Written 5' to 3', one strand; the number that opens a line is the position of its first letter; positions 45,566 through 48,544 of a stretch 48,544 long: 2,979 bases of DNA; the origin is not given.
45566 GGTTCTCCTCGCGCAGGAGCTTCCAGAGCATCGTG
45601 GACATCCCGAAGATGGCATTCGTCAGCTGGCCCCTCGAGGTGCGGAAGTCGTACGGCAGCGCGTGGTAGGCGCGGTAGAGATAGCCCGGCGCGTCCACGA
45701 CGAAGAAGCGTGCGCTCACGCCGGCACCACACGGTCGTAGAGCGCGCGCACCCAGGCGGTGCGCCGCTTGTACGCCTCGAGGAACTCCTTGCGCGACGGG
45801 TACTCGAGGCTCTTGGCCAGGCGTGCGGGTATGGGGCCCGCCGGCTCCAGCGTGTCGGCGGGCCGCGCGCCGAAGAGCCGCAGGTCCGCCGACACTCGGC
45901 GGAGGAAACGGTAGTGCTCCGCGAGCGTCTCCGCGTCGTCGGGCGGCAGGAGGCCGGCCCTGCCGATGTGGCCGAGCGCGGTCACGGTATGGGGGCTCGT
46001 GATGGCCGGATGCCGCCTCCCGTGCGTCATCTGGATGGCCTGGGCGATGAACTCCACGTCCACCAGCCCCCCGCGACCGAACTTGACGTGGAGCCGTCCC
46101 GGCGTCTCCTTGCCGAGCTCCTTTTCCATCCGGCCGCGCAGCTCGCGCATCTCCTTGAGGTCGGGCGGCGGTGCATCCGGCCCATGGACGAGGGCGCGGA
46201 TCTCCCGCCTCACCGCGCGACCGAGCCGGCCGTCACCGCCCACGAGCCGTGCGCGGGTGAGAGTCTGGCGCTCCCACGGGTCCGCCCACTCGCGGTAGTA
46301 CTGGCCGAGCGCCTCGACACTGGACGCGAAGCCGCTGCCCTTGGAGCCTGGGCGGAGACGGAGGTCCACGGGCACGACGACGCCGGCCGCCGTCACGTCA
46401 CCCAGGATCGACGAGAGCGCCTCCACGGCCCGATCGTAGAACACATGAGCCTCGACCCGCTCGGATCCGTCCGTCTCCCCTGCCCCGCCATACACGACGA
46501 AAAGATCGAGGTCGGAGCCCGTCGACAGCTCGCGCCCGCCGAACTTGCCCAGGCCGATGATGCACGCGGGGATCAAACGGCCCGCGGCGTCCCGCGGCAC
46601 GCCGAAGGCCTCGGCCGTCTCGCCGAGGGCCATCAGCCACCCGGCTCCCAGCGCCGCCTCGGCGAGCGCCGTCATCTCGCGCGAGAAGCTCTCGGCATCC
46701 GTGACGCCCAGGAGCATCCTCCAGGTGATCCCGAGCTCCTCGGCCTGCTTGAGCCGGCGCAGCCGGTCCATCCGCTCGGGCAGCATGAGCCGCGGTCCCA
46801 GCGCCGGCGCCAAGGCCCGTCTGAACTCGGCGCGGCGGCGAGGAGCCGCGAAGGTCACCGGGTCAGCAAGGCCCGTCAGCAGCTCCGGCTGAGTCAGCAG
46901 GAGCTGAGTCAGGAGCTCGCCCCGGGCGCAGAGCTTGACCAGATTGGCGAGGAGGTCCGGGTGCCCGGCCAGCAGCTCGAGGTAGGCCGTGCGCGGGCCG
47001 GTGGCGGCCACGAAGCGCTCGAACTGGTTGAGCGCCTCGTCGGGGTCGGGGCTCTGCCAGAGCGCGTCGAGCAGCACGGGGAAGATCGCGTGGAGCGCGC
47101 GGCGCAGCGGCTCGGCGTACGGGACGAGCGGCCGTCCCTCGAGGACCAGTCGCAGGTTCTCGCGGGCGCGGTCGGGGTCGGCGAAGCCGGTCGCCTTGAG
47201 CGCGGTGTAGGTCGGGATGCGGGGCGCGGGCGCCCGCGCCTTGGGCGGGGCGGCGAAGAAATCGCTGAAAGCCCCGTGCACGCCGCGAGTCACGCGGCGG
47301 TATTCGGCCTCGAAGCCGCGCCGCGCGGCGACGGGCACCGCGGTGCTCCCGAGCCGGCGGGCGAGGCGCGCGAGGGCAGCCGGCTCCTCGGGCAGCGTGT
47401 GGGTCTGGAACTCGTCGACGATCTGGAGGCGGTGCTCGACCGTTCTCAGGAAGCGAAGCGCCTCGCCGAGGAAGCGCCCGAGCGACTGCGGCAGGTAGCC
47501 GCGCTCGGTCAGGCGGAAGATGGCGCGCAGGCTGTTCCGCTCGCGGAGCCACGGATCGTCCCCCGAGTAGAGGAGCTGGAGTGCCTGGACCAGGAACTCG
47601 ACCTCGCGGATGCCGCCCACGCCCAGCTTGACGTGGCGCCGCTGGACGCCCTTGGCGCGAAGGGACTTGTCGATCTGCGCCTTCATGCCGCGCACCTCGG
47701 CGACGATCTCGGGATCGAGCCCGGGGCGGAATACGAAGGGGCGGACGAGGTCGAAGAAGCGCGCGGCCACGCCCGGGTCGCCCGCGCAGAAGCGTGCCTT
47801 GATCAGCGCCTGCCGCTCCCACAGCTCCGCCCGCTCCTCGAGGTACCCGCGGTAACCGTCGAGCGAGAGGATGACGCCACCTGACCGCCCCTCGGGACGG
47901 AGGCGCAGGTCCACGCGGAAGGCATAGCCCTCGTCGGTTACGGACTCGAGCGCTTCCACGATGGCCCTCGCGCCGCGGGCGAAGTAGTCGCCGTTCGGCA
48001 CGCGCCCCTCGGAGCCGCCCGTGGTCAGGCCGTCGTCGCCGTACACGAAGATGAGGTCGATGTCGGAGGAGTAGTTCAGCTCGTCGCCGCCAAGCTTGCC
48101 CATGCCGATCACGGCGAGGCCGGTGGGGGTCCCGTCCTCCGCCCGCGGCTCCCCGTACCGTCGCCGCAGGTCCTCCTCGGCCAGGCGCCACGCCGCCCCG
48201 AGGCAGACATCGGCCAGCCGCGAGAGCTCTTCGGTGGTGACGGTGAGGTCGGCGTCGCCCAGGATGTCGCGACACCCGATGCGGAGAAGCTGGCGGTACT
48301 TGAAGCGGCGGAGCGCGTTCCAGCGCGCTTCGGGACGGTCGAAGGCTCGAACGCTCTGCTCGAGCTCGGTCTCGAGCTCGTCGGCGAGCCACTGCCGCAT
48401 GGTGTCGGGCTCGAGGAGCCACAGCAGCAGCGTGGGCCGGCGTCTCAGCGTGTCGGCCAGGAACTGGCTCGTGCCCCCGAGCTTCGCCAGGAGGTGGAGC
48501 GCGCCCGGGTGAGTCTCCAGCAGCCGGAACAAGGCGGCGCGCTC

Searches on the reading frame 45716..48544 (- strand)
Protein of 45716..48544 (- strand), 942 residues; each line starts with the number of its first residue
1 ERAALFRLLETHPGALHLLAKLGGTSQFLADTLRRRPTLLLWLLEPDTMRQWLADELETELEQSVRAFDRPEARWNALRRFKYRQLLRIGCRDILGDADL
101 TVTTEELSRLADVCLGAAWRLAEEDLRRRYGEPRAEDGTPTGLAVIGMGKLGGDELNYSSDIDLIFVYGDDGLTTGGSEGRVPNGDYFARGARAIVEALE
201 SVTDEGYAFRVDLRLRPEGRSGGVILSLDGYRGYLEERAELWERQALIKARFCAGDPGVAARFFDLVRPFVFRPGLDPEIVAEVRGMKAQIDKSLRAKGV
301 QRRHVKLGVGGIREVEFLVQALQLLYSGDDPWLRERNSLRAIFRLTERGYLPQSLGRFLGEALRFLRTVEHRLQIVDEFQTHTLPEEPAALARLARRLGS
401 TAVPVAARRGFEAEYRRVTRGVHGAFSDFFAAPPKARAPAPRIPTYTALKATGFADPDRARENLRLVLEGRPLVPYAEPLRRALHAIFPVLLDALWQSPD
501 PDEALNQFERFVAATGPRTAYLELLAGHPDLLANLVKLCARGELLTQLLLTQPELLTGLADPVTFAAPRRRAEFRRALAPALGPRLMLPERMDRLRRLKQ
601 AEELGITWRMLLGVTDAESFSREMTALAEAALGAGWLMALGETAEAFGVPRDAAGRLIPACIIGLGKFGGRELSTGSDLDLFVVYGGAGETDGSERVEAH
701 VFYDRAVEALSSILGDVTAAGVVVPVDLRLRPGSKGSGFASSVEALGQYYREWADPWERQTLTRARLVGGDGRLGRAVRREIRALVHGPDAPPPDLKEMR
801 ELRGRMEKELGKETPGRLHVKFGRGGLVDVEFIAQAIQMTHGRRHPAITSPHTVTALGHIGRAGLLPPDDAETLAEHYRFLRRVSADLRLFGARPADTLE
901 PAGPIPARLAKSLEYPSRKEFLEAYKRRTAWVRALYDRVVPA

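Call 65: search_protein_families(library=pfam, max_evalue=0.001, proteins=[window:45716-48544:-])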
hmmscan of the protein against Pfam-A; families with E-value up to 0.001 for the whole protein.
window:45716-48544:- (942 aa): 2 families
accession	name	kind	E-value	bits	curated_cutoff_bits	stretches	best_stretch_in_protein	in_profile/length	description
PF03710.21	GlnE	-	2.2e-117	391.4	24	2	18-263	3-249/252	Glutamate-ammonia ligase adenylyltransferase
PF08335.16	GlnD_UR_UTase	-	6.5e-46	156.3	21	2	287-430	3-141/141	GlnD PII-uridylyltransferase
